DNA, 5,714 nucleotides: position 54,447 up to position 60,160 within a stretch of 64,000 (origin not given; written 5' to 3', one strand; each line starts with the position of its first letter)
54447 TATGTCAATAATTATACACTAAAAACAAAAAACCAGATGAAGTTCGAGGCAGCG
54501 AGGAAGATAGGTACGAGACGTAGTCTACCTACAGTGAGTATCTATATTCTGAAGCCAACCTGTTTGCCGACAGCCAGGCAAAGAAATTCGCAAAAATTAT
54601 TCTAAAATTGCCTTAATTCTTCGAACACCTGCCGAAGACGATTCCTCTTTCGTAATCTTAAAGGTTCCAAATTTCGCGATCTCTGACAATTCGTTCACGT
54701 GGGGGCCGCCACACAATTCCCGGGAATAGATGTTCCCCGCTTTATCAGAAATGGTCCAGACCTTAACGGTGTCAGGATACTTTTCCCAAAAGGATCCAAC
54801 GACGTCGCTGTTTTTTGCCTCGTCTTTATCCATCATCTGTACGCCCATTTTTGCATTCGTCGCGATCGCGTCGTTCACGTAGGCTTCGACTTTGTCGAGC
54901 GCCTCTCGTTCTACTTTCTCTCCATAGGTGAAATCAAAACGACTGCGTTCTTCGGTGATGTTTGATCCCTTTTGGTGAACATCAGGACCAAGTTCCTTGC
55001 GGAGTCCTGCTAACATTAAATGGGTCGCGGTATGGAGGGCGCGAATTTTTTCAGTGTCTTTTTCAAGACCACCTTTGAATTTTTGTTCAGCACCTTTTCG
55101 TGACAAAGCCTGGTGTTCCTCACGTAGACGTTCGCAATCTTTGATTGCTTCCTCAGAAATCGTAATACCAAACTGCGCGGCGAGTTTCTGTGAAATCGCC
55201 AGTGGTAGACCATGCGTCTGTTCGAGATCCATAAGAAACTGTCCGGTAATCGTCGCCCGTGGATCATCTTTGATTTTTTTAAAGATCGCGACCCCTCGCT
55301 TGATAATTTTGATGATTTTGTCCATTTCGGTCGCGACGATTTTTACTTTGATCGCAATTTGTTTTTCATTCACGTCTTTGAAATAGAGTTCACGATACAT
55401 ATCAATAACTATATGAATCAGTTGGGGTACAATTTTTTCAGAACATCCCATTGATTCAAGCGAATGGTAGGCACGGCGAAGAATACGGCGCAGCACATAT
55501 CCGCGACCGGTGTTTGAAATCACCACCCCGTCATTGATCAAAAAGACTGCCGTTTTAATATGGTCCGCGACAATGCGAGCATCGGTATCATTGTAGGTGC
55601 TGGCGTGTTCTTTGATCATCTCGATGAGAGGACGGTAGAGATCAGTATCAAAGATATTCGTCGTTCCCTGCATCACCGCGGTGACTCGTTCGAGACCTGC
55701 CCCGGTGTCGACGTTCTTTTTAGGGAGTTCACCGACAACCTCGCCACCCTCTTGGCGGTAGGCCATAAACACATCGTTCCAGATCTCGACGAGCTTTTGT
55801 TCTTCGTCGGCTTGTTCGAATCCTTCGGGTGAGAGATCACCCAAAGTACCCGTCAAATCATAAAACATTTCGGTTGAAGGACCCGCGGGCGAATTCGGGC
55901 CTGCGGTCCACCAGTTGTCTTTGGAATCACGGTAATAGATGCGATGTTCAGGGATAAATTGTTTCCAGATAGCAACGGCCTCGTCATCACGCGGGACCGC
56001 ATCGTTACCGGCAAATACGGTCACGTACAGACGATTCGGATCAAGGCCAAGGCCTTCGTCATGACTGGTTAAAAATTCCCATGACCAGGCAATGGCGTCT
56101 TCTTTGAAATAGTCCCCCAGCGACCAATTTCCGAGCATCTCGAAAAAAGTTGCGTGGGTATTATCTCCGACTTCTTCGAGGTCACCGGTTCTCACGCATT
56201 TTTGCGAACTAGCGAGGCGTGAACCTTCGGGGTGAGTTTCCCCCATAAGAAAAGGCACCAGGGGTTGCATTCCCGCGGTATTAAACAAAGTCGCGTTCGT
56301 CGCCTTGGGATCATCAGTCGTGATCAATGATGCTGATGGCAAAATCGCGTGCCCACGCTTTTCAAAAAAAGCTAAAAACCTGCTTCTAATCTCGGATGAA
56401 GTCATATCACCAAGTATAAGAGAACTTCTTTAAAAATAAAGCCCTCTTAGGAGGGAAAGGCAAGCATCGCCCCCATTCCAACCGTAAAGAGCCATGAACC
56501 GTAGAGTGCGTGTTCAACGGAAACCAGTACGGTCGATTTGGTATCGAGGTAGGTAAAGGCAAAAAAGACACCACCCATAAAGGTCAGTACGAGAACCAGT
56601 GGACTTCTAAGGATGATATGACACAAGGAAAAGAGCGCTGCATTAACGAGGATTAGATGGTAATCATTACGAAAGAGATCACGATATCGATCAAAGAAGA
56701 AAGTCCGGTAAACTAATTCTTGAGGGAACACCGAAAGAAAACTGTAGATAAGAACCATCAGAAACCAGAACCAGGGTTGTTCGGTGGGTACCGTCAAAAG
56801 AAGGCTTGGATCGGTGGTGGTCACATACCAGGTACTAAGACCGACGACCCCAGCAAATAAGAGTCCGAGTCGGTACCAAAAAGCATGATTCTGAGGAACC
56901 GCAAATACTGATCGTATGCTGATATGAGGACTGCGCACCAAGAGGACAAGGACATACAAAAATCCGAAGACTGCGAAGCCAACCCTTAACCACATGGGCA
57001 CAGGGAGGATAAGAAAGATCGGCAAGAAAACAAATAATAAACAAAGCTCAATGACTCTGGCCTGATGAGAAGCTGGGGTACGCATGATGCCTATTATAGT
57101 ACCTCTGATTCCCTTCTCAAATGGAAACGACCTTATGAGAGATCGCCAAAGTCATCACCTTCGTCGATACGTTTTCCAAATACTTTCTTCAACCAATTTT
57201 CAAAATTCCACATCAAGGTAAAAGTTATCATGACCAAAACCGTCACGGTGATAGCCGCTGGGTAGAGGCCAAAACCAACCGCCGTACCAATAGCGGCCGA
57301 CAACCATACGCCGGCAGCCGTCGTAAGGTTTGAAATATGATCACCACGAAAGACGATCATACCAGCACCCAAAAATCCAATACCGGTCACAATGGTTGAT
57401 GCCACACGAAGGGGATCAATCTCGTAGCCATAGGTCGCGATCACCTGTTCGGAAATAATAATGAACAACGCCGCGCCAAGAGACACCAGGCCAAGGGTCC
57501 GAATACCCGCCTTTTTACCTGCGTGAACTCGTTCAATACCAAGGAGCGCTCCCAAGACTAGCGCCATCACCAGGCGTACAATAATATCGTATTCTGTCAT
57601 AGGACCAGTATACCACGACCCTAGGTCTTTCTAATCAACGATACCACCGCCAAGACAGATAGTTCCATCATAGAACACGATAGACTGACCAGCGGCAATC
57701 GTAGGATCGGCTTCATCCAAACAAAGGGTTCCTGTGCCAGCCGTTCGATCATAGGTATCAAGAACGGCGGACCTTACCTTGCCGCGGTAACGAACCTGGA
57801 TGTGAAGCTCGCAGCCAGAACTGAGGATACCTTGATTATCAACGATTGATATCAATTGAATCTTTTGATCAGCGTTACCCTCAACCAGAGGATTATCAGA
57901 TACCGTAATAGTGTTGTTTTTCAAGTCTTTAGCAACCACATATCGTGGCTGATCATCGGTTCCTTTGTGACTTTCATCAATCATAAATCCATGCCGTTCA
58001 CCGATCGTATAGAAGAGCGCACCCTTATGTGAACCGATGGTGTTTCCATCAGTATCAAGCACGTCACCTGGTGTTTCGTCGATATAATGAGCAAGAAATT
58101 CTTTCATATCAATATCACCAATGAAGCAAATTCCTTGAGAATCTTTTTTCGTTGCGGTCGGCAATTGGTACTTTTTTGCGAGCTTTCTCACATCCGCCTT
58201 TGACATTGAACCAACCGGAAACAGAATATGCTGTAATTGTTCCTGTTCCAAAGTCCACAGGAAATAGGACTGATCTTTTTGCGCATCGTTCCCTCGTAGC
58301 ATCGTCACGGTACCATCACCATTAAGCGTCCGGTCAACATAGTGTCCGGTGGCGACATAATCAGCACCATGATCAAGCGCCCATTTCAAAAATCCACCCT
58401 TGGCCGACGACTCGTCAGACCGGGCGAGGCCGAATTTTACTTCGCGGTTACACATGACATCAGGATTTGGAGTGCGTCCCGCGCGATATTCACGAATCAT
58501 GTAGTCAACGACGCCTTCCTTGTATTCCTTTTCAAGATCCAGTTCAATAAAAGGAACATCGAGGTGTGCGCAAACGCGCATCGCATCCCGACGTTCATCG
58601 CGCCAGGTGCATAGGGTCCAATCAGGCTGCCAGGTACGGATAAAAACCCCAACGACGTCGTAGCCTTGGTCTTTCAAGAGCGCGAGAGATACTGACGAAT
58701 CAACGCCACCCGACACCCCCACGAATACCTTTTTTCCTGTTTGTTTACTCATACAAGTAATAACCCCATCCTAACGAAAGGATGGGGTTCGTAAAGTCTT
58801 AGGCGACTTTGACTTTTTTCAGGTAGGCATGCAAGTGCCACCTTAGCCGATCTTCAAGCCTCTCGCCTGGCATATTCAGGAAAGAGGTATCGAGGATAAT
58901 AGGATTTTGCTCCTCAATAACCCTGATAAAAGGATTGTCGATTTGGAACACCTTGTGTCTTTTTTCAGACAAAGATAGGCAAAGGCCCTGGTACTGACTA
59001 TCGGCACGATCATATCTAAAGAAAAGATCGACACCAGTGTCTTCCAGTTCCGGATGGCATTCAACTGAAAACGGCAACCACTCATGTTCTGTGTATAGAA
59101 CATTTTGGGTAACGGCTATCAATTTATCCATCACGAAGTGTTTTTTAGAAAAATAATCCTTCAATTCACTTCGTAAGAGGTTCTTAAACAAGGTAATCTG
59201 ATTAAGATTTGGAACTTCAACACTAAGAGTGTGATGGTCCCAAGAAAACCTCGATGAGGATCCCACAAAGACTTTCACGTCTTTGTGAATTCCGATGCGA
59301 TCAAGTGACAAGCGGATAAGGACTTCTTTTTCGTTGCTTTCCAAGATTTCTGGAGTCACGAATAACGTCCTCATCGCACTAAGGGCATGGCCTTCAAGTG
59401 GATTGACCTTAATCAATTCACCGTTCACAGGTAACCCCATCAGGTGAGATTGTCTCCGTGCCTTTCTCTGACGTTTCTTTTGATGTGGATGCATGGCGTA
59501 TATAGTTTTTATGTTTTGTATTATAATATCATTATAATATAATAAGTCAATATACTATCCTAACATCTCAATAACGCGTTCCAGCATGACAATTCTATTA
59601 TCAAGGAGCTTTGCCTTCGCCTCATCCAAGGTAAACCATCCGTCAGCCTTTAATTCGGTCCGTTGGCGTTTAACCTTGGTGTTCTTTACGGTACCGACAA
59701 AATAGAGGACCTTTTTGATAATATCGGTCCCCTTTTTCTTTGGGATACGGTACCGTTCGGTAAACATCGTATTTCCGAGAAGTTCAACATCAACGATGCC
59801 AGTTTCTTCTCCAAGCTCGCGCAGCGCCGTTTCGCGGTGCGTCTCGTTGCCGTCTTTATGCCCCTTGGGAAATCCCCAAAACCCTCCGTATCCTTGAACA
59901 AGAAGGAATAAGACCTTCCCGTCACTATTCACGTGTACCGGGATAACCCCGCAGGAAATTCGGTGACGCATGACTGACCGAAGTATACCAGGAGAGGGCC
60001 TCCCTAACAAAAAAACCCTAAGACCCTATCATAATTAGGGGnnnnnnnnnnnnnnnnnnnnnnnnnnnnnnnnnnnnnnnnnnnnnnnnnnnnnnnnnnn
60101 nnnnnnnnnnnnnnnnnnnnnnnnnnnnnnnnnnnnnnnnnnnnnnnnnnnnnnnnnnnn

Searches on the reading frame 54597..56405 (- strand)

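Call 34: search_protein_families(library=pfam, proteins=[window:54597-56405:-], max_evalue=0.01)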
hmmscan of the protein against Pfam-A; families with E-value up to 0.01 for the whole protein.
window:54597-56405:- (602 aa): 2 families
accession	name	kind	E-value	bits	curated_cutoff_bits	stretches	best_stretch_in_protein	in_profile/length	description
PF01411.24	tRNA-synt_2c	-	5.8e-119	398.6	30.3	1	5-462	1-453/552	tRNA synthetases class II (A)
PF07973.19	tRNA_SAD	-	6.3e-11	42.5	24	1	558-597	8-43/44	Threonyl and Alanyl tRNA synthetase second additional domain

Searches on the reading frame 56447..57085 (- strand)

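Call 34: search_protein_families(library=pfam, proteins=[window:56447-57085:-], max_evalue=0.01)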
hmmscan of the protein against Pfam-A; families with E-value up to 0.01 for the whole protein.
window:56447-57085:- (212 aa): 1 family
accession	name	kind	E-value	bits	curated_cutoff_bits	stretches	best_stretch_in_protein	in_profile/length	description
PF02517.21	Rce1-like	-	3.5e-11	43.7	22.4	1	105-195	2-90/93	Type II CAAX prenyl endopeptidase Rce1-like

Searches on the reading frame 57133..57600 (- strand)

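Call 34: search_protein_families(library=pfam, proteins=[window:57133-57600:-], max_evalue=0.01)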
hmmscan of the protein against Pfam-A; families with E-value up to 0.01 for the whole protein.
window:57133-57600:- (155 aa): 1 family
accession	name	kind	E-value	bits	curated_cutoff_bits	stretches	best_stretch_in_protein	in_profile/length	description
PF02308.21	MgtC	-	3.5e-33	115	31.4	1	10-135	1-120/121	MgtC family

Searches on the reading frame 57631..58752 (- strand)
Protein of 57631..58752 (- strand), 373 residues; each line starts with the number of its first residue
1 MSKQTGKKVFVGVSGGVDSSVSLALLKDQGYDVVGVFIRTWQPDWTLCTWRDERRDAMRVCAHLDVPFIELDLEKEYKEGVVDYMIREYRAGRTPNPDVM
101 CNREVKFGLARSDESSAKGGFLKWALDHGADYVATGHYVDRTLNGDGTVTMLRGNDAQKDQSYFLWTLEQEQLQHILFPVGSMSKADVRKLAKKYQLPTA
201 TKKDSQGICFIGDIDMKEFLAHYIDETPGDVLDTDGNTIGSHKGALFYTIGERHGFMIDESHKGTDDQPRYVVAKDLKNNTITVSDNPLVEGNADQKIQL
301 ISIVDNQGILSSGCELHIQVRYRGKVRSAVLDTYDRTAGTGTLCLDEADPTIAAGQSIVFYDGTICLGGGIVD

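Call 34: search_protein_families(library=pfam, proteins=[window:57631-58752:-], max_evalue=0.01)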
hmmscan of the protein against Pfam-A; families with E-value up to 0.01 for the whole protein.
window:57631-58752:- (373 aa): 6 families
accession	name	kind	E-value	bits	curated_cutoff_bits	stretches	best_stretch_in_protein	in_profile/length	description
PF03054.22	tRNA_Me_trans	-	1.2e-72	244.3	20.6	1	7-212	1-201/202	tRNA methyl transferase HUP domain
PF20259.3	tRNA_Me_trans_M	-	7e-21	74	27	1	217-286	1-66/66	tRNA methyl transferase PRC-barrel domain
PF20258.4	tRNA_Me_trans_C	-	3.8e-11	43.6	20.6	1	313-372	20-77/77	Aminomethyltransferase beta-barrel domain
PF02540.23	NAD_synthase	-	8.9e-05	22.2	21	1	3-77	15-85/242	NAD synthase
PF06508.19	QueC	-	0.0002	21.4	22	0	9-74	2-61/210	Queuosine biosynthesis protein QueC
PF00764.25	Arginosuc_synth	-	0.0017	18.9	27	1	8-51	1-45/162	Arginosuccinate synthase N-terminal HUP domain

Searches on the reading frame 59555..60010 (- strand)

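Call 34: search_protein_families(library=pfam, proteins=[window:59555-60010:-], max_evalue=0.01)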
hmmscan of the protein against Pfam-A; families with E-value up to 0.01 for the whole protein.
window:59555-60010:- (151 aa): 1 family
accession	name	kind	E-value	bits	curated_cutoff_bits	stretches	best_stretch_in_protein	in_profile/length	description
PF00293.34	NUDIX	-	6.2e-16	59.1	21.1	1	26-135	10-123/134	NUDIX domain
